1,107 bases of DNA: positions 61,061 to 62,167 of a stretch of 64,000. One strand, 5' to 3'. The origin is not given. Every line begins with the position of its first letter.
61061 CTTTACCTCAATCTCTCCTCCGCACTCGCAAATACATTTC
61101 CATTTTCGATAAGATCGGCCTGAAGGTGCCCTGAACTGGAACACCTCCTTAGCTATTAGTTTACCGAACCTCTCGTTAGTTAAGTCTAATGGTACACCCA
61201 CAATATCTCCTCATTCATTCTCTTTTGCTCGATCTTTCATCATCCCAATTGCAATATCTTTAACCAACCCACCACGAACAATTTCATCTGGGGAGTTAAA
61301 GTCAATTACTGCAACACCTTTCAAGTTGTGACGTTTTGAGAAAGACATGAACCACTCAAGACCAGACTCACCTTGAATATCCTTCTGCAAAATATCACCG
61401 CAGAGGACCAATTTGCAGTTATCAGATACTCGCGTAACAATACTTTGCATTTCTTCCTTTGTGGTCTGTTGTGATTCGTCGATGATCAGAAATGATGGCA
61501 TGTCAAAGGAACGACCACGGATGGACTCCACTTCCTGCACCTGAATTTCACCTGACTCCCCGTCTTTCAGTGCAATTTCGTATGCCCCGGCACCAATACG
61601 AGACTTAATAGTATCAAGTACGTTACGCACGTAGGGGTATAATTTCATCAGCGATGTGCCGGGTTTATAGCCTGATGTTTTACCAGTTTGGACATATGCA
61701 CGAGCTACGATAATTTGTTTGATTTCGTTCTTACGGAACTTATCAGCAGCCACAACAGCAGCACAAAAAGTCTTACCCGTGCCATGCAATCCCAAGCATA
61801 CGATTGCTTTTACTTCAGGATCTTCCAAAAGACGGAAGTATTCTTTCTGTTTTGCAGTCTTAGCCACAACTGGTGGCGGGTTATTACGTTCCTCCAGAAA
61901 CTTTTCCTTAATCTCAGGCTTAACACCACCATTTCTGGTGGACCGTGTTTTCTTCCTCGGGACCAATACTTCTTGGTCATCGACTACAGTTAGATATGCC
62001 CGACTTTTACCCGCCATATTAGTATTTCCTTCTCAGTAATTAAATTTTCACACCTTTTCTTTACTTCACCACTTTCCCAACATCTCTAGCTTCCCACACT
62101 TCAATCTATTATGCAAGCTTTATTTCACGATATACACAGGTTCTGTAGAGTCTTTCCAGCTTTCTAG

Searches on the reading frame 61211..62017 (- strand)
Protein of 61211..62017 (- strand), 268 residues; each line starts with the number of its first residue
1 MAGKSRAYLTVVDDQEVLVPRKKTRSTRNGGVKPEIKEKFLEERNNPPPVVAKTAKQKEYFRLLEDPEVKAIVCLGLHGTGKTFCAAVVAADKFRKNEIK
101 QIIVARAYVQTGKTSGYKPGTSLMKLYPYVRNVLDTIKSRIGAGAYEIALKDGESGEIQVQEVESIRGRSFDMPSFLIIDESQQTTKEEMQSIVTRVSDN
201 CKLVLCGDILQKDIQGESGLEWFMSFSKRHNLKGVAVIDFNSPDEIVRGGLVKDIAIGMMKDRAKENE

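Call 73: search_protein_families(library=phrogs, proteins=[window:61211-62017:-], max_evalue=0.00001)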
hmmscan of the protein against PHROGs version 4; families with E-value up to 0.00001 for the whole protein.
window:61211-62017:- (268 aa): 4 families
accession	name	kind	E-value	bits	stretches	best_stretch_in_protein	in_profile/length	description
phrog_170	-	other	7.8e-69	233.5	1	21-267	44-285/323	PhoH-like phosphate starvation-inducible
phrog_2765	-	other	2.5e-30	106.7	1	43-215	225-400/443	PhoH-like phosphate starvation-inducible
phrog_32482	-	other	1.3e-23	84.6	1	80-253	406-577/589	PhoH-like phosphate starvation-inducible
phrog_2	-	head and packaging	1.8e-06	28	1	39-205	256-398/807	terminase large subunit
